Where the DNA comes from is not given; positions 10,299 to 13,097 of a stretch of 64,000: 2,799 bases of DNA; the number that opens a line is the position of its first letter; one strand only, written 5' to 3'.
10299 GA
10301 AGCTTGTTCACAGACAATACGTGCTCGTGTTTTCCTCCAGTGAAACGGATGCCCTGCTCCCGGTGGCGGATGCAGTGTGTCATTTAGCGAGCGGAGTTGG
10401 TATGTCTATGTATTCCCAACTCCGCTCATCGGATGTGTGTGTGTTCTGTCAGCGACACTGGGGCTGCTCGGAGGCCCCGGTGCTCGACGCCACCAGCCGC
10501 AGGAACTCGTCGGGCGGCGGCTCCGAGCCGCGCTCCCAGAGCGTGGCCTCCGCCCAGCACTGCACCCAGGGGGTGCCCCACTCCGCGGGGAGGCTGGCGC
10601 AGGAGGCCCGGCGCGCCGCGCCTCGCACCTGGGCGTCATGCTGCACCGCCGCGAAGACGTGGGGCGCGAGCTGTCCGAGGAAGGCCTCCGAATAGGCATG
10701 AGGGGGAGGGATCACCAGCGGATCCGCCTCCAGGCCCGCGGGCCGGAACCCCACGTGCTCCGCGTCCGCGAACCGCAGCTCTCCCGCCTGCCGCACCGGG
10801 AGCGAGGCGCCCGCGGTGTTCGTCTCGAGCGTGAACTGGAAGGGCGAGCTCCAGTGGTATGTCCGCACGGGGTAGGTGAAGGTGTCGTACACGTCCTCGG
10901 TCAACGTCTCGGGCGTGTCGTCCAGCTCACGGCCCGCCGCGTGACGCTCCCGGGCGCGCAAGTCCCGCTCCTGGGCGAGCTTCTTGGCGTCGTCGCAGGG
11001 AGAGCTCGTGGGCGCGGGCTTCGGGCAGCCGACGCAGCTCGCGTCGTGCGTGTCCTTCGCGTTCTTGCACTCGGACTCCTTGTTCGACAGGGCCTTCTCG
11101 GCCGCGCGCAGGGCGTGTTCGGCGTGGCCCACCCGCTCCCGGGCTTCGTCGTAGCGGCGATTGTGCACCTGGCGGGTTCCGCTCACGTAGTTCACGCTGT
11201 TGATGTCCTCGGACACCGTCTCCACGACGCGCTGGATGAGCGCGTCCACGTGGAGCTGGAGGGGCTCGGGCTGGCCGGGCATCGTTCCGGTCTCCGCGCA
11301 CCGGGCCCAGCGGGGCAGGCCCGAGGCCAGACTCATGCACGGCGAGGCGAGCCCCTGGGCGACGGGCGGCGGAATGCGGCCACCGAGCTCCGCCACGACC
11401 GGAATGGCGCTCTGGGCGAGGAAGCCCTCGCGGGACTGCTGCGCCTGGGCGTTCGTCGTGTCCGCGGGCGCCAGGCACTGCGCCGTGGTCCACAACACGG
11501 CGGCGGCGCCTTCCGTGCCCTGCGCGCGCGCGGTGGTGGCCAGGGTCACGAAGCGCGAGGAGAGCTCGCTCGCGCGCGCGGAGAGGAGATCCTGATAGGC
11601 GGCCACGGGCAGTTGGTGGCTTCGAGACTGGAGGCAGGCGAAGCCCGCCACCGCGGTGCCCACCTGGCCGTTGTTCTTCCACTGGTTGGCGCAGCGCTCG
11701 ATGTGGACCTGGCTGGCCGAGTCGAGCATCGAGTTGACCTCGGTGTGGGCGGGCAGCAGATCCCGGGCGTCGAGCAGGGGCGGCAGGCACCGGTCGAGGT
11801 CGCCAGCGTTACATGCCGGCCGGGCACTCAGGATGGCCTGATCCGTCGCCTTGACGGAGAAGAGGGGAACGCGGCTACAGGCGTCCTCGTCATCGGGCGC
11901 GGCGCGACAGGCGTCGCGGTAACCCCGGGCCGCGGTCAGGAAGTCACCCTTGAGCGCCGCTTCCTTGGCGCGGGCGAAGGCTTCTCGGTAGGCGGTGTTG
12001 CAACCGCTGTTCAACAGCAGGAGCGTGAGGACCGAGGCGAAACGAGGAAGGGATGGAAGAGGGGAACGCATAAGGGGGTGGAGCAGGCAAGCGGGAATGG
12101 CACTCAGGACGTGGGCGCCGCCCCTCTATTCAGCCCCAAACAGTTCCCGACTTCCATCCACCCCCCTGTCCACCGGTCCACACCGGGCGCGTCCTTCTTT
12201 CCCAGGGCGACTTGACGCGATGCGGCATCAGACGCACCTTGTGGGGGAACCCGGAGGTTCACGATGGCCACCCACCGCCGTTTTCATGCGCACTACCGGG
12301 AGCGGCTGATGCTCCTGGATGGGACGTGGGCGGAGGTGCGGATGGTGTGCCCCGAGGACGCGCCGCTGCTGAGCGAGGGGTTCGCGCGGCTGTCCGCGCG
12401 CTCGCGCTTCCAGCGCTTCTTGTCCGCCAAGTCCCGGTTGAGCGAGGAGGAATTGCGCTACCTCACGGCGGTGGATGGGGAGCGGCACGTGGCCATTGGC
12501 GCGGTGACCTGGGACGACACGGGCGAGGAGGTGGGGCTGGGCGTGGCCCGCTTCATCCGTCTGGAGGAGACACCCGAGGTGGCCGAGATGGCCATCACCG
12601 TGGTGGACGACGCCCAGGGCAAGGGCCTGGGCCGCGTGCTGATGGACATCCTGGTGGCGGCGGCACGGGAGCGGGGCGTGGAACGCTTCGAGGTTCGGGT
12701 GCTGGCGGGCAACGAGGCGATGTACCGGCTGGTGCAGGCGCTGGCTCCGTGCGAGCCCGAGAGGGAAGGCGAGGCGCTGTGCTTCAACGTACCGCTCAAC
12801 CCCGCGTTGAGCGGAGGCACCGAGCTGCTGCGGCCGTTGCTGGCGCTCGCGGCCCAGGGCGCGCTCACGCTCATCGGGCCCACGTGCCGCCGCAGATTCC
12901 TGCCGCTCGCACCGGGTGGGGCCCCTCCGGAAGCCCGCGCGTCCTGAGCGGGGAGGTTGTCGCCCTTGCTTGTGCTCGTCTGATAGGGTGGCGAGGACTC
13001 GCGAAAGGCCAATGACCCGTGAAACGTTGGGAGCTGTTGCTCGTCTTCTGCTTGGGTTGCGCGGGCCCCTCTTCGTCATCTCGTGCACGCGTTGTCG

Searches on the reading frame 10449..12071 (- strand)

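Call 5: search_protein_families(library=pfam, proteins=[window:10449-12071:-], max_evalue=0.01)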
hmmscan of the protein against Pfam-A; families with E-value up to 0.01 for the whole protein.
window:10449-12071:- (540 aa): 0 families

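Call 7: search_protein_families(library=ncbifam, proteins=[window:10449-12071:-], max_evalue=0.01)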
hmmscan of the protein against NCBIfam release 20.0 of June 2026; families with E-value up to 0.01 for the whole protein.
window:10449-12071:- (540 aa): 1 family
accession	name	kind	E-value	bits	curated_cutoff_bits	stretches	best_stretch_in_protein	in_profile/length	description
NF040658.1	Myxo_OME_TraC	equivalog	3.5e-11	42.5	500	1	10-334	17-338/602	outer membrane exchange accessory lipoprotein TraC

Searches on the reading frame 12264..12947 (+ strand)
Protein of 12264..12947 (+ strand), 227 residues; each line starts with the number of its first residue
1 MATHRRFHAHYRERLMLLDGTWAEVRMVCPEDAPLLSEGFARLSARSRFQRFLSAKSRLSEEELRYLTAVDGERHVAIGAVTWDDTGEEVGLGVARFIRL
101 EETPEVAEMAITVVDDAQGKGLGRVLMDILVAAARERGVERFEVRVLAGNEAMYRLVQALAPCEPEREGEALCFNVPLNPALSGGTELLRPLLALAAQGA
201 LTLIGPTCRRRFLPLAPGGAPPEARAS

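Call 5: search_protein_families(library=pfam, proteins=[window:12264-12947:+], max_evalue=0.01)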
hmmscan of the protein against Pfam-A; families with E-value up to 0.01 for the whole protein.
window:12264-12947:+ (227 aa): 4 families
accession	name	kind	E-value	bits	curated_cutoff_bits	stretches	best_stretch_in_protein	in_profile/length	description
PF00583.31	Acetyltransf_1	-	2.1e-09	38.1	20.7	1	78-157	37-111/116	Acetyltransferase (GNAT) family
PF13302.13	Acetyltransf_3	-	3.8e-07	31.3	25.4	1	26-159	5-134/138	Acetyltransferase (GNAT) domain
PF13508.13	Acetyltransf_7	-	1.2e-05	26.1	27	1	83-144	9-67/84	Acetyltransferase (GNAT) domain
PF13673.13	Acetyltransf_10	-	0.00066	20.1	23.6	1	111-151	57-97/128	Acetyltransferase (GNAT) domain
